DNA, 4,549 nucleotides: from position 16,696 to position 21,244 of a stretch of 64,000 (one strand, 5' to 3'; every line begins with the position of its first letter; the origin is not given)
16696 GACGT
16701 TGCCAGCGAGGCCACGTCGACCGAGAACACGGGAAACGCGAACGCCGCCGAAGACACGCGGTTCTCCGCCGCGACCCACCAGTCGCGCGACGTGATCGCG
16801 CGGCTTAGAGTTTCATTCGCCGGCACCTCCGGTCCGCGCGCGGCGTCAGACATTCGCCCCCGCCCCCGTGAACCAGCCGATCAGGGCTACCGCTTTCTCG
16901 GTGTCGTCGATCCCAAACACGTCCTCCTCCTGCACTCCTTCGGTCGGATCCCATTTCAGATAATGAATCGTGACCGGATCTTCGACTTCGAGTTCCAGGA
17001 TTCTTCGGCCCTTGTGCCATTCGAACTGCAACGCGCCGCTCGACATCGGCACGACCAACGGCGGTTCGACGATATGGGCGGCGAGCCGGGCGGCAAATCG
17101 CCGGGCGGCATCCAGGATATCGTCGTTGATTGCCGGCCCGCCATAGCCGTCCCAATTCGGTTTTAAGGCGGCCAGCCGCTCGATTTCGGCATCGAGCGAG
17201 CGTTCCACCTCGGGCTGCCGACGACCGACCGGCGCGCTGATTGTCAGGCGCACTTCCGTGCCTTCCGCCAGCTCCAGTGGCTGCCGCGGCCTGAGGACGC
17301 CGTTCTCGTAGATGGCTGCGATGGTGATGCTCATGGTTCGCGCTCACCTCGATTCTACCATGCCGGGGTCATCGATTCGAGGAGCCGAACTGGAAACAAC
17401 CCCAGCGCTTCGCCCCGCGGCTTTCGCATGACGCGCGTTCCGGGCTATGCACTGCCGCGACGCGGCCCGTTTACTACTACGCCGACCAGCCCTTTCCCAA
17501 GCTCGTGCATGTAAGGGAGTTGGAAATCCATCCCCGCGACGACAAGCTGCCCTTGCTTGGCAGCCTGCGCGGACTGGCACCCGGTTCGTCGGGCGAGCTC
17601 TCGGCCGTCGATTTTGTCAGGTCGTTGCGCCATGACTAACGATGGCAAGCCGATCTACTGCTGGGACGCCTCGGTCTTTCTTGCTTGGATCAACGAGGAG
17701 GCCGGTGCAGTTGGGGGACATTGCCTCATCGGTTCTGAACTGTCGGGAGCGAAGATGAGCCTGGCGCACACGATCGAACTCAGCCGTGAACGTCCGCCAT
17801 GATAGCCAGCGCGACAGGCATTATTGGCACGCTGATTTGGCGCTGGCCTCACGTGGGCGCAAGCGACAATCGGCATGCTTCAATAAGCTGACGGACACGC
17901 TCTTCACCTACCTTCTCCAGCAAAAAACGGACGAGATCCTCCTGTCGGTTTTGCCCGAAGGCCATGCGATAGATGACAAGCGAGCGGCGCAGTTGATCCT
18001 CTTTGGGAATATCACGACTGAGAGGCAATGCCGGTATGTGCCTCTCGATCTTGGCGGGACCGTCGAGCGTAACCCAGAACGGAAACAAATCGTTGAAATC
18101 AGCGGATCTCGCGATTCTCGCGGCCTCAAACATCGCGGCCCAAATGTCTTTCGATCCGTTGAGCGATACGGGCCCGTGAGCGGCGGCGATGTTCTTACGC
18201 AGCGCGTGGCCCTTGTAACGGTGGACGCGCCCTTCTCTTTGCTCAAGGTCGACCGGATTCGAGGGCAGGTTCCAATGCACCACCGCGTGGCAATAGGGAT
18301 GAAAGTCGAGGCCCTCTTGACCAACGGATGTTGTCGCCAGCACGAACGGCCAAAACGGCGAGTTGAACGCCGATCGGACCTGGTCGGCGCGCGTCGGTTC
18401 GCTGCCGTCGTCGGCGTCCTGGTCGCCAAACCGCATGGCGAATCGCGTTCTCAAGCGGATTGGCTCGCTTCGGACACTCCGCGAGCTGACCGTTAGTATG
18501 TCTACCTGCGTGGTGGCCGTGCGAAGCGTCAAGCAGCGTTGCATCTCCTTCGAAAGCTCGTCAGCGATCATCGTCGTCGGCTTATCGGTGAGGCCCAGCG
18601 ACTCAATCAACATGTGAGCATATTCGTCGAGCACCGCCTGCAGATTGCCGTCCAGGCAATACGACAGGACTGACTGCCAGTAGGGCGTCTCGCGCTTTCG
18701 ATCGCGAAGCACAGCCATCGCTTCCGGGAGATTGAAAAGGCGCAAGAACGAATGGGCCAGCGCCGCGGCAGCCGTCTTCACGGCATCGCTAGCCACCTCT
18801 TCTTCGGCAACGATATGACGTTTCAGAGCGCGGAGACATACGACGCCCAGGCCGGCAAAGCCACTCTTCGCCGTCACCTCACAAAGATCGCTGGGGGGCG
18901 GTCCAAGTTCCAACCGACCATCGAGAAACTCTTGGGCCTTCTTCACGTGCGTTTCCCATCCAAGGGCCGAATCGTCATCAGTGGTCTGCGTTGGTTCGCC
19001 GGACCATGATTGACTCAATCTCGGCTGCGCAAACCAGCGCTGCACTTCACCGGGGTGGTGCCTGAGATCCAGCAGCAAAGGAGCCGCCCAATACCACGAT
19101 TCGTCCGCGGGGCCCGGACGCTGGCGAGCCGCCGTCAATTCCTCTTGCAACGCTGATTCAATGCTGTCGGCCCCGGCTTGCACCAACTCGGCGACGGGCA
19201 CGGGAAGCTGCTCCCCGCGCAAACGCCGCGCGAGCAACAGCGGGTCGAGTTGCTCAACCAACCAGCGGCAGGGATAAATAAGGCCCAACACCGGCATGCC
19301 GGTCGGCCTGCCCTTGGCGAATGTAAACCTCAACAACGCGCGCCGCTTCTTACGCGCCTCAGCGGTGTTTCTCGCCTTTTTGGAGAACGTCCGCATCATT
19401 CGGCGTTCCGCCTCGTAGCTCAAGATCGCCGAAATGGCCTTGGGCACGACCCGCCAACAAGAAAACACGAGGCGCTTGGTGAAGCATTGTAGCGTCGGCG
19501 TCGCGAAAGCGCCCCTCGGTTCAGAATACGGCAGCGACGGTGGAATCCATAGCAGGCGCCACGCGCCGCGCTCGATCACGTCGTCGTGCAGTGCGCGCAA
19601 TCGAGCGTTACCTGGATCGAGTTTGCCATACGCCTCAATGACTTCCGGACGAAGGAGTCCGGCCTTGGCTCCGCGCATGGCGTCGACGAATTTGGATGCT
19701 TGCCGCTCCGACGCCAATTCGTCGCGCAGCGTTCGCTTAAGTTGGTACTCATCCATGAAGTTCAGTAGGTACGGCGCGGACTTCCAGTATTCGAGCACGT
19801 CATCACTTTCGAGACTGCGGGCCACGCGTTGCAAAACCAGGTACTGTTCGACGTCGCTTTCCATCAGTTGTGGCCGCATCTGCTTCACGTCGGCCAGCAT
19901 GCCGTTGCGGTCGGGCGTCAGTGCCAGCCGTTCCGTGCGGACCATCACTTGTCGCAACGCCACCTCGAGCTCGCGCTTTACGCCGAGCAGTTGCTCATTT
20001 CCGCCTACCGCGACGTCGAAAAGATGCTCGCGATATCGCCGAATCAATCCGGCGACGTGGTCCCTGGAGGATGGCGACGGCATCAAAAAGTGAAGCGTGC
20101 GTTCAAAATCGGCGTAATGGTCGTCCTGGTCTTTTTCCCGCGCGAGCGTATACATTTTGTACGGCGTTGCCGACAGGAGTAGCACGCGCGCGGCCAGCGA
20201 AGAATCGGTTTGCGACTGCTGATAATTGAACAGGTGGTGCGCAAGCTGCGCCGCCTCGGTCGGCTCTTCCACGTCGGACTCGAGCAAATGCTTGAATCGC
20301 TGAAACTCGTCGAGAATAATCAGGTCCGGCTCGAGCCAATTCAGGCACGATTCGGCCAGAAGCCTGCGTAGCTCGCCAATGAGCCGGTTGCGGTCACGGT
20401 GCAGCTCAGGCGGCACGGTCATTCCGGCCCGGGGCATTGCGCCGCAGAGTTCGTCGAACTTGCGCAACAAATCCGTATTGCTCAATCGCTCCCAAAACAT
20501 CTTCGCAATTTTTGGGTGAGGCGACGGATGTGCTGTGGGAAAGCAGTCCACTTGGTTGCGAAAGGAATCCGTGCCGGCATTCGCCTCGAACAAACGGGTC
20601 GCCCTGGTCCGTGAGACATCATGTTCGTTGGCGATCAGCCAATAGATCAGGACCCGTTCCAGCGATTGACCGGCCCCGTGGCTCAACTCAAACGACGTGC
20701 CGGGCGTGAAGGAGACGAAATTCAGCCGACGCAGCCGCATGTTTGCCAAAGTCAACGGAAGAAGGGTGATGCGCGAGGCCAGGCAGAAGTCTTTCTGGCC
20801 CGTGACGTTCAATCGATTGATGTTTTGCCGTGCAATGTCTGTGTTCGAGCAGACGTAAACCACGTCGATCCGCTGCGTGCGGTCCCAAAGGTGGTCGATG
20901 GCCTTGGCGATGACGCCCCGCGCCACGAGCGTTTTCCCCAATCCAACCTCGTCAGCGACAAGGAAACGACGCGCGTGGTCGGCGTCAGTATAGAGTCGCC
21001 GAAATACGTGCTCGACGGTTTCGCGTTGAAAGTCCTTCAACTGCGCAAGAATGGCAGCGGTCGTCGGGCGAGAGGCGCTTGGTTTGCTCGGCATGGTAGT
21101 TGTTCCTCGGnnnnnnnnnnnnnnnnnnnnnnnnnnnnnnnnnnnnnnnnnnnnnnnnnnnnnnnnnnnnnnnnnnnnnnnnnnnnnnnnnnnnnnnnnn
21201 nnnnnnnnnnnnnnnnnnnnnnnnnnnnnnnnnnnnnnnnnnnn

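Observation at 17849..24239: Tightly coupled operon of an unknown protein, a two-HKD PLD nuclease and an SF2 helicase: best candidate for an anti-phage defence system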

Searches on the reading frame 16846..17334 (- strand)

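Call 15: search_protein_families(library=pfam, proteins=[window:16846-17334:-], max_evalue=0.01)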
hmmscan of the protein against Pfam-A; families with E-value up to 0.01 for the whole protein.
window:16846-17334:- (162 aa): 1 family
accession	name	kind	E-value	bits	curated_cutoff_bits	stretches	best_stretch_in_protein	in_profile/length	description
PF01954.22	AF2212-like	-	1.8e-11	44.7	21.6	1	1-36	1-35/59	AF2212-like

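Call 45: search_protein_families(library=padloc, proteins=[window:16846-17334:-], max_evalue=0.00001)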
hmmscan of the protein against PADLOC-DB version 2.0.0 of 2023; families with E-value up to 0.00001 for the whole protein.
window:16846-17334:- (162 aa): 2 families
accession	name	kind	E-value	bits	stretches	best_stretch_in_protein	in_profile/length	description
PDLC04575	PDC-M32A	-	7.4e-09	33.1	1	47-149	258-361/375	-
PDLC04576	PDC-M32A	-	9.9e-09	32.4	1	50-150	264-364/375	-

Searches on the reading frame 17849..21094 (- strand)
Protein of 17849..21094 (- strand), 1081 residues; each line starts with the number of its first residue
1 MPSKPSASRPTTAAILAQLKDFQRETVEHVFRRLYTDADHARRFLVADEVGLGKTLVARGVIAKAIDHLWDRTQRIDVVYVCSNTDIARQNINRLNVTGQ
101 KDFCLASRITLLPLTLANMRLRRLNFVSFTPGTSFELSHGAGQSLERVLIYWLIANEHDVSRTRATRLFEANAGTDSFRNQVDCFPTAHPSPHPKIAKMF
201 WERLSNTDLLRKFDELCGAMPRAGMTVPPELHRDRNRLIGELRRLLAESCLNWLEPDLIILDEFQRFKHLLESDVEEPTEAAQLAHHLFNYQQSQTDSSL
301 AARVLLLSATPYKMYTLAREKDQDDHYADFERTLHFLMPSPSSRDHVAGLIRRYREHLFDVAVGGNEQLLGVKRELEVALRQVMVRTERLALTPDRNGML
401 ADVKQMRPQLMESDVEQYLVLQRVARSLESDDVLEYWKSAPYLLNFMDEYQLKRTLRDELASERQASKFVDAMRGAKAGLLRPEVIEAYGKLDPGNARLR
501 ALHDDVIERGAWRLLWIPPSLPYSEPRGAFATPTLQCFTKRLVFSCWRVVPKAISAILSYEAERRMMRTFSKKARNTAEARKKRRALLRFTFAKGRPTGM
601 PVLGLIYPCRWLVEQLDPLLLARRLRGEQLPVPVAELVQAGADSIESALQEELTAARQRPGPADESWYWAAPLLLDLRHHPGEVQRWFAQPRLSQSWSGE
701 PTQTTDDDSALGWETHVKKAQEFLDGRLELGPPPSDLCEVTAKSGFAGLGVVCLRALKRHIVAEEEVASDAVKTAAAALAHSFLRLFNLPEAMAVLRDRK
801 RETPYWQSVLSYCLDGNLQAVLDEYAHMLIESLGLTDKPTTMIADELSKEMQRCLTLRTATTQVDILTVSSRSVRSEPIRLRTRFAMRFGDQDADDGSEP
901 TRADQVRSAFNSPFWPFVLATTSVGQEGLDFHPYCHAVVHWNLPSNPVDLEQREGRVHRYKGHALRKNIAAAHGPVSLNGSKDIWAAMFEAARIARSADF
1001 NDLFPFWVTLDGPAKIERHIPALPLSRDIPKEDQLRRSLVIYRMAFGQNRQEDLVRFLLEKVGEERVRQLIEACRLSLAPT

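Call 3: search_protein_families(library=padloc, proteins=[window:17849-21094:-], max_evalue=0.01)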
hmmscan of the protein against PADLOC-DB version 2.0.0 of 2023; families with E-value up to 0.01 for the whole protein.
window:17849-21094:- (1081 aa): 26 families (the best 25 are shown)
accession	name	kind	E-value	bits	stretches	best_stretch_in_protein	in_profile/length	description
PDLC03830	ZacC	-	0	1140.7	1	12-1080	6-1016/1019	-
PDLC04556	PDC-M27C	-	2e-22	77.4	2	904-963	744-803/892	-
PDLC04554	PDC-M27C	-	1.5e-18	64.5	1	907-964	760-817/1217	-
PDLC02621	DrmD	-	3.1e-13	46.9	1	904-962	564-625/1040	DrmD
PDLC02843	DpdE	-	3.5e-13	46.4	2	881-971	587-674/1091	DpdE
PDLC04555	PDC-M27C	-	2.4e-11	41.1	1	908-963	498-553/656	-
PDLC02572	DrmA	-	2.7e-11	40.1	1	904-961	562-622/1043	DrmA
PDLC02504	BrxHI|BrxHII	-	2.7e-10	36.8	1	918-961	539-582/971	BrxHII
PDLC02500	BrxHI|BrxHII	-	3.9e-10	36.9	1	918-960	532-573/933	BrxHI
PDLC02840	DpdE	-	2.6e-09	33.9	2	918-963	612-656/1091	DpdE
PDLC02623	DrmD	-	2.7e-09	33.4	1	906-965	570-628/1040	DrmD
PDLC02633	DrmD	-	6.3e-09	32.4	1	904-963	569-631/839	DrmD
PDLC02619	DrmD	-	1e-08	31.8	1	918-961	492-534/872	DrmD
PDLC02634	DrmD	-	2.3e-08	30.3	1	917-962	541-585/900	DrmD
PDLC02846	DpdE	-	3.5e-08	29.8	2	918-963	618-663/1034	DpdE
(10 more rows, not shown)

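Call 4: search_protein_families(library=pfam, proteins=[window:17849-21094:-], max_evalue=0.01)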
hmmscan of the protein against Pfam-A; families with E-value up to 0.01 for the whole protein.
window:17849-21094:- (1081 aa): 4 families
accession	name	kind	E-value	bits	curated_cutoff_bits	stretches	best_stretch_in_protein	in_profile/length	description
PF00271.37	Helicase_C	-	2.2e-07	31.5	23.5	1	908-960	59-109/110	Helicase conserved C-terminal domain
PF00270.35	DEAD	-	5.5e-06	26.6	26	1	40-148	13-118/167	DEAD/DEAH box helicase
PF04851.21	ResIII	-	0.00029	21.2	22.5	1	18-100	3-78/164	Type III restriction enzyme, res subunit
PF13872.12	AAA_34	-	0.0055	16.1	27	0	18-67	35-86/306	P-loop containing NTP hydrolase pore-1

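Call 5: search_protein_families(library=ncbifam, proteins=[window:17849-21094:-], max_evalue=0.01)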
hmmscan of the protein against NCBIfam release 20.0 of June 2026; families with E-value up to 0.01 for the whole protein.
window:17849-21094:- (1081 aa): 5 families
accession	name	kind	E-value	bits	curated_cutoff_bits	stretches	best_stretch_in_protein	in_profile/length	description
NF041062.1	DpdE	equivalog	3.8e-17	61.6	500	2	897-967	577-644/1048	protein DpdE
NF038317.1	DISARM_DrmD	equivalog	3.4e-15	55.5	610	1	901-961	546-609/1021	DISARM system SNF2-like helicase DrmD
NF042964.1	phospholipD_antiphage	equivalog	2.9e-08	32.5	1100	1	18-57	228-265/895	phospholipase D-like domain-containing anti-phage protein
NF003426.0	PRK04914.1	equivalog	3.3e-08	32.2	576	1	918-959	550-590/959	RNA polymerase-associated protein RapA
NF038318.1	DISARM_DrmD_b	equivalog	3.7e-08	32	950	1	918-960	489-530/868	DISARM system SNF2-like helicase DrmD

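Call 22: search_solved_structures(query=window:17849-21094:-, max_evalue=0.001)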
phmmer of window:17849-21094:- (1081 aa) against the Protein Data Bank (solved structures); distinct sequences matched with E-value up to 0.001: 0.
